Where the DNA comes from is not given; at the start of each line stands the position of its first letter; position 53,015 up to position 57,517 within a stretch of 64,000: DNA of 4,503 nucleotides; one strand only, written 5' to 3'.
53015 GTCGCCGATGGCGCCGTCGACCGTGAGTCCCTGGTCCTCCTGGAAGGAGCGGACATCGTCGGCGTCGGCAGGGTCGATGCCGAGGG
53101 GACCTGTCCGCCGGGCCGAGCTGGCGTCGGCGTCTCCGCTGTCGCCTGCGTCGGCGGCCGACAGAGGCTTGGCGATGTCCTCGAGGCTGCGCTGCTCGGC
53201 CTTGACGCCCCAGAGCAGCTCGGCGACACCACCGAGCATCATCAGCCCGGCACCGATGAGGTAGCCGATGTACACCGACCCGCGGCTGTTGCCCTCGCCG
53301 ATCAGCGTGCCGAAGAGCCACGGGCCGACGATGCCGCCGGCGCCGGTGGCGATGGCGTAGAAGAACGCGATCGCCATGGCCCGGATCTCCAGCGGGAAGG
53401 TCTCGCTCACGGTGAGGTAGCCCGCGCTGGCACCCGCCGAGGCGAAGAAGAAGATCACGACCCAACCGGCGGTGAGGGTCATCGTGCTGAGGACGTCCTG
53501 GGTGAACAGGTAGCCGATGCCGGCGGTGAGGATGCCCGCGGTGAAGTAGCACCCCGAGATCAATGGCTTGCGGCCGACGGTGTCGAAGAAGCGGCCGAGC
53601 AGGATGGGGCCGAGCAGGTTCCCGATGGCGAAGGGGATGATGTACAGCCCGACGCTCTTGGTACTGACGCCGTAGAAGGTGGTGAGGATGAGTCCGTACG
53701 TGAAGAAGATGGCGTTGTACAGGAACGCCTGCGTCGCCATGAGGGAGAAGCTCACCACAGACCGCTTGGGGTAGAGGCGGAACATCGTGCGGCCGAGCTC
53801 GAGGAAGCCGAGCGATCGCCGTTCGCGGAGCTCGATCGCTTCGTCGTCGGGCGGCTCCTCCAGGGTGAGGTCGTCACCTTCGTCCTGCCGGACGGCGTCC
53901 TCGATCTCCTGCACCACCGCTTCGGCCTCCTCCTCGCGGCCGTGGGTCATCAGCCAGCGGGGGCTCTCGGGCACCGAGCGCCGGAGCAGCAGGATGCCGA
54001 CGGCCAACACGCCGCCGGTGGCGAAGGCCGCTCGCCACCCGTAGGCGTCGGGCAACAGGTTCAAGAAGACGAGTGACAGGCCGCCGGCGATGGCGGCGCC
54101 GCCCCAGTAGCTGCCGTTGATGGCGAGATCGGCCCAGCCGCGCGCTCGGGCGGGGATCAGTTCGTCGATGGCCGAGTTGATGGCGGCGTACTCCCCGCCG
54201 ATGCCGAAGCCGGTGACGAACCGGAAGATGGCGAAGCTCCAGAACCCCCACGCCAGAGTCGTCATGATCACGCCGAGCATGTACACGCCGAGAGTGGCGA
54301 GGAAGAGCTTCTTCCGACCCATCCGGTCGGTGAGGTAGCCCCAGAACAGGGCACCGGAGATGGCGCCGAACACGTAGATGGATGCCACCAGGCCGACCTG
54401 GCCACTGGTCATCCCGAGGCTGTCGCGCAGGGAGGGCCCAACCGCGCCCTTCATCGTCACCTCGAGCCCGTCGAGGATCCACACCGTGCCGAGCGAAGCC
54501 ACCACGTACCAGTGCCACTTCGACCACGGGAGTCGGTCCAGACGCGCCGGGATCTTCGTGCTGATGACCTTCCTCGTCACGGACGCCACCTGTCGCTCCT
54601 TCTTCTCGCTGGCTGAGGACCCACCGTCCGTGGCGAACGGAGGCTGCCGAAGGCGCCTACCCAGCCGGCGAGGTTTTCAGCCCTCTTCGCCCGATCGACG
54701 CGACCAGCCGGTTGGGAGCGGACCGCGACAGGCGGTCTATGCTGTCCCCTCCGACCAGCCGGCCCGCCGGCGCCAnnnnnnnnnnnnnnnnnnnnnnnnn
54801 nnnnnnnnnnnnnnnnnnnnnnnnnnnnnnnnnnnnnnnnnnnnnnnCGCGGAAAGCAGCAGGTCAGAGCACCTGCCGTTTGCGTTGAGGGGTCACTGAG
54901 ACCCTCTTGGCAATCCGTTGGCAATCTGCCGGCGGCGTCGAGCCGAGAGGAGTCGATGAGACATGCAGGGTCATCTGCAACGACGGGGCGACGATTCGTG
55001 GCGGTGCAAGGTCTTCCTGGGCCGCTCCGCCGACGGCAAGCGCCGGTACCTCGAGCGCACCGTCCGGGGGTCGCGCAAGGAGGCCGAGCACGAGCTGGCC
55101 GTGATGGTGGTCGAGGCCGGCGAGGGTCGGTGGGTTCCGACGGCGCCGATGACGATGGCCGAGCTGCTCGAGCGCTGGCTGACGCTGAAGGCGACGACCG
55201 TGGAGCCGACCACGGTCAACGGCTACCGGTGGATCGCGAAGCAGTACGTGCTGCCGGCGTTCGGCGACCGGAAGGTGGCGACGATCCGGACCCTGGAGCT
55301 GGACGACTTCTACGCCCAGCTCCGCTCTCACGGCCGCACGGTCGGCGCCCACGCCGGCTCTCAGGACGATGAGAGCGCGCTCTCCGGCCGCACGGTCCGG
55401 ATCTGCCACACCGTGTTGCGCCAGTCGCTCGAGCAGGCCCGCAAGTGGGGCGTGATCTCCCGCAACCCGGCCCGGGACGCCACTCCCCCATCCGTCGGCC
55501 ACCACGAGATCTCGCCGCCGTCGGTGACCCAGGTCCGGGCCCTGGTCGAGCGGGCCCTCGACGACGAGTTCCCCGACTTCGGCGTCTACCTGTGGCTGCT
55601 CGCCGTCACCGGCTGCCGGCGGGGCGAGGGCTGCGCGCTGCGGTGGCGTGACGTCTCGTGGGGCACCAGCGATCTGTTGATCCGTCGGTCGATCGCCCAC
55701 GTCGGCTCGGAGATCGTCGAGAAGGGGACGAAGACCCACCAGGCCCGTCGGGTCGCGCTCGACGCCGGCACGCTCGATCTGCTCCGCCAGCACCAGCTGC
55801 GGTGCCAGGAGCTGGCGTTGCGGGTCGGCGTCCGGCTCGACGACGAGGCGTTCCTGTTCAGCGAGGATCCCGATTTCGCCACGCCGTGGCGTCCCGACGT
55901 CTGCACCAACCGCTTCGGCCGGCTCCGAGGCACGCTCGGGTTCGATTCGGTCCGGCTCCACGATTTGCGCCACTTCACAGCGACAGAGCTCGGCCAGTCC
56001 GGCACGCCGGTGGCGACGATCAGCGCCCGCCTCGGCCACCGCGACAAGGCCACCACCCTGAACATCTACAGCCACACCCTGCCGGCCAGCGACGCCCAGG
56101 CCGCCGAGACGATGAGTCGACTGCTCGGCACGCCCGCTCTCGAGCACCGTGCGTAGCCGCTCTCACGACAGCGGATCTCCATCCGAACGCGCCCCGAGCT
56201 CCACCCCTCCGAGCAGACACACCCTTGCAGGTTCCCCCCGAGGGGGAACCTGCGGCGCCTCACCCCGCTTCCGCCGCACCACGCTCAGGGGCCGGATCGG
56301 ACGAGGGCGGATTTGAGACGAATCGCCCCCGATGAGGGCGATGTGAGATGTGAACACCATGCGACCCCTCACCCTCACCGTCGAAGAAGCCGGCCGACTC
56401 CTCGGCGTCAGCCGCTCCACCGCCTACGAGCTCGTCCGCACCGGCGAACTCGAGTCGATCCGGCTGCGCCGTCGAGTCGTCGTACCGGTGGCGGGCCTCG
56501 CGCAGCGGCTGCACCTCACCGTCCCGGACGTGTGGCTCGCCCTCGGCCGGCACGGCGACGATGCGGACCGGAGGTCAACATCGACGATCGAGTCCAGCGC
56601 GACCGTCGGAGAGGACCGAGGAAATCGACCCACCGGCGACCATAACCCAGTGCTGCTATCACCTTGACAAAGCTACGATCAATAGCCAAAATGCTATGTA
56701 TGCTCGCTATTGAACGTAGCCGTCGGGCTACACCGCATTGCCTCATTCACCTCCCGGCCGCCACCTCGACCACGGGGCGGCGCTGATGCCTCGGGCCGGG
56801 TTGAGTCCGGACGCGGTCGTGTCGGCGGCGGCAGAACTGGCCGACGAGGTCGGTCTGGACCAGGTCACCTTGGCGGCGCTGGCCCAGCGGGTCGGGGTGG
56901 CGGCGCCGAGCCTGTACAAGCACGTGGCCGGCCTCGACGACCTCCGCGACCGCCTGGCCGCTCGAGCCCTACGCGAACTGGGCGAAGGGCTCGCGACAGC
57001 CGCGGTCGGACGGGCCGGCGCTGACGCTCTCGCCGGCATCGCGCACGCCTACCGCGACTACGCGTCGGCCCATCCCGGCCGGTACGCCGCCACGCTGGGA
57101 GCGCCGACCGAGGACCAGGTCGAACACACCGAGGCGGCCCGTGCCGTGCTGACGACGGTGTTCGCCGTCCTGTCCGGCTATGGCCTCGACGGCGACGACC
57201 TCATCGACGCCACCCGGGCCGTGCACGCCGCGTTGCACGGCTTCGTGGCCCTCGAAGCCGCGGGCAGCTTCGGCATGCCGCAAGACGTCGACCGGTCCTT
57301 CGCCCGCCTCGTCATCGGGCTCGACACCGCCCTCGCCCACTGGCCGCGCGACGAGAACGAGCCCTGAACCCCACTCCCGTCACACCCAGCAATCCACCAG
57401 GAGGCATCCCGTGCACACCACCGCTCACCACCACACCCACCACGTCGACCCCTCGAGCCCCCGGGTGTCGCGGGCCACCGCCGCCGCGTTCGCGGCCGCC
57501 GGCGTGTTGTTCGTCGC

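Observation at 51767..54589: MFS transporter fused to seven peptidoglycan-binding-like repeats on the predicted cytoplasmic side, plus a terminal winged-helix-like module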

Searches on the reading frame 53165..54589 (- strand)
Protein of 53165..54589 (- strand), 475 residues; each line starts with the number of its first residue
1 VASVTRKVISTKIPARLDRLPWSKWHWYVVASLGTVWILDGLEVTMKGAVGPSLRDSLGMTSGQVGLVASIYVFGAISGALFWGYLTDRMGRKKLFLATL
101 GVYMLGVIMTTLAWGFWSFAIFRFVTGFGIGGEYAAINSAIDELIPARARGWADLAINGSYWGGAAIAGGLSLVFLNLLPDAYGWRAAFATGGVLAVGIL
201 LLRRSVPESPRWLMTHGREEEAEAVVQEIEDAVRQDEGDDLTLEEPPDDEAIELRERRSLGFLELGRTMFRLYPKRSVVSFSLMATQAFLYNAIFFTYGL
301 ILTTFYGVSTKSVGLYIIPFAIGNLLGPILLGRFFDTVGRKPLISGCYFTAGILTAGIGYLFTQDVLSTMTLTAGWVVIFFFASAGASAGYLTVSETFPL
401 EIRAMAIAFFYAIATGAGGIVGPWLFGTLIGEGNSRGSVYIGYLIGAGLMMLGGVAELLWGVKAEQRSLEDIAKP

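Call 43: search_solved_structures(query=window:53165-54589:-, max_evalue=0.00001)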
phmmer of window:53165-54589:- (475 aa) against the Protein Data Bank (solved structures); distinct sequences matched with E-value up to 0.00001: 40.
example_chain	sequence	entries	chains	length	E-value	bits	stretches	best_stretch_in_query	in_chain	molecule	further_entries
9okf_A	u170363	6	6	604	1.5e-18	70.1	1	17-237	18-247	Synaptic vesicle glycoprotein 2A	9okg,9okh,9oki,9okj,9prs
8uo9_A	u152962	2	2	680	2.3e-18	69.5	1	17-237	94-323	Synaptic vesicle glycoprotein 2A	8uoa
9ntc_A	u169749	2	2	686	2.3e-18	69.5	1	17-237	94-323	Synaptic vesicle glycoprotein 2A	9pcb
9fyq_A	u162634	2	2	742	2.6e-18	69.3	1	17-237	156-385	Synaptic vesicle glycoprotein 2A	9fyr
9pc9_A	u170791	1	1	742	2.7e-18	69.3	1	17-237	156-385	Synaptic vesicle glycoprotein 2A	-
8jlc_A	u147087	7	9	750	2.8e-18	69.2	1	17-237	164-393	Synaptic vesicle glycoprotein 2A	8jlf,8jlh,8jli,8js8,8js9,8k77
8yf0_B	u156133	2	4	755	2.8e-18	69.2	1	17-237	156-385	Synaptic vesicle glycoprotein 2A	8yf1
8uo8_A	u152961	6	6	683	1.1e-14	57.4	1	17-238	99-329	Synaptic vesicle glycoprotein 2B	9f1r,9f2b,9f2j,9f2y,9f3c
7zh0_A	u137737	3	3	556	2.1e-10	43.2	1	64-442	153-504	Solute carrier family 22 member 3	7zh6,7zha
4ja3_A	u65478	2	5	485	2.5e-10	43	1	72-417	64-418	D-xylose-proton symporter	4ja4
4qiq_A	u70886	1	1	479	2.6e-10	42.9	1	72-417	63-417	D-xylose-proton symporter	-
4gby_A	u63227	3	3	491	2.8e-10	42.8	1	72-417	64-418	D-xylose-proton symporter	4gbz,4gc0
6n3i_A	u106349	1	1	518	4.5e-10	42.2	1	111-417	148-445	D-xylose transporter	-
8wjh_A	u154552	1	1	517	1.1e-09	40.9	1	61-425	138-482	Solute carrier family 22 member 11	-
4lds_A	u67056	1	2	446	1.2e-09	40.7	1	54-445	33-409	Glucose transporter GlcP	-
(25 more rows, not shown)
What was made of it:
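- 53195..54589 (-): MFS transporter domain, aa 1-465. It has 12 TM segments (28-46, 65-83, 95-113, 119-137, 161-179, 184-202, 278-296, 313-331, 343-361, 366-384, 404-422, 444-462). Motif A (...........) is at aa 84-94. The central cytoplasmic loop is aa 203-277. The nearest solved relatives are SV2A, SLC22 and XylE (call 43).
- On AmpG-type muropeptide permease: The PDB relatives are SV2A, SLC22 and XylE (call 43).
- Closest known: SV2A/SV2B and SLC22. Same: SV2A matches at E 1.5e-18 over the N-terminal half, and SLC22A3 at 2e-10 (call 43).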

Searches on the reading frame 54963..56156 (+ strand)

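Call 3: search_protein_families(library=pfam, proteins=[window:54963-56156:+], max_evalue=1)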
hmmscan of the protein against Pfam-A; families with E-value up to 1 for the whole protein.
window:54963-56156:+ (397 aa): 4 families
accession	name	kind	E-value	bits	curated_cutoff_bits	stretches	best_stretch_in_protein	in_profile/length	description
PF00589.27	Phage_integrase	-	2.2e-16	60.6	27.1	1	210-372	28-168/172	Phage integrase family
PF14659.12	Phage_int_SAM_3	-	2.2e-10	41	22.6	1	64-120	1-57/58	Phage integrase, N-terminal SAM-like domain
PF22022.2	Phage_int_M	-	0.00025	21.7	27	1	67-129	3-65/96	Phage integrase central domain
PF18608.7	XAF1_C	-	0.14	12.1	25.8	1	271-286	29-44/54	XIAP-associated factor 1 C-terminal domain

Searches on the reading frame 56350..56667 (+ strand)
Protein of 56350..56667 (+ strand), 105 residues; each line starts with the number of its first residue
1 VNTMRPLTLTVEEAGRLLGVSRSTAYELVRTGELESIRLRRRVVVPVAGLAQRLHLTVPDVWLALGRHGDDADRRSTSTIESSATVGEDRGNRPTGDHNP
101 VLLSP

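Call 67: search_protein_families(library=pfam, proteins=[window:56350-56667:+], max_evalue=0.001)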
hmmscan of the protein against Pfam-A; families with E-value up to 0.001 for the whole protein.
window:56350-56667:+ (105 aa): 1 family
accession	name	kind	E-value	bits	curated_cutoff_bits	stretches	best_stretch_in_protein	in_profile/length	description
PF12728.13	HTH_17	-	1.8e-10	41.4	27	1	9-51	2-44/51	Helix-turn-helix domain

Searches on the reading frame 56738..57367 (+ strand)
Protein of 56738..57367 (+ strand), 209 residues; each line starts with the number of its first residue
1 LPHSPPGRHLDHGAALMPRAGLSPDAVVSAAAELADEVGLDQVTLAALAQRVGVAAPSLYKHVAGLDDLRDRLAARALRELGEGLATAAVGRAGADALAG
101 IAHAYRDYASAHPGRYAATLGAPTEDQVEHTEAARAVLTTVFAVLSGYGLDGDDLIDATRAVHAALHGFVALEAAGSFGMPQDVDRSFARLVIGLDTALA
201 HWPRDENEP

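Call 3: search_protein_families(library=pfam, proteins=[window:56738-57367:+], max_evalue=1)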
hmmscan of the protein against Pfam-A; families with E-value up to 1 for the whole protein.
window:56738-57367:+ (209 aa): 2 families
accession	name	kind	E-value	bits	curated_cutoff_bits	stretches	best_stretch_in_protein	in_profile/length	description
PF13305.11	TetR_C_33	-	4e-27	95.3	26.8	1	98-192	1-100/103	Tetracyclin repressor-like, C-terminal domain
PF00440.29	TetR_N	-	4.4e-08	33.2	24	1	28-62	2-36/47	Bacterial regulatory proteins, tetR family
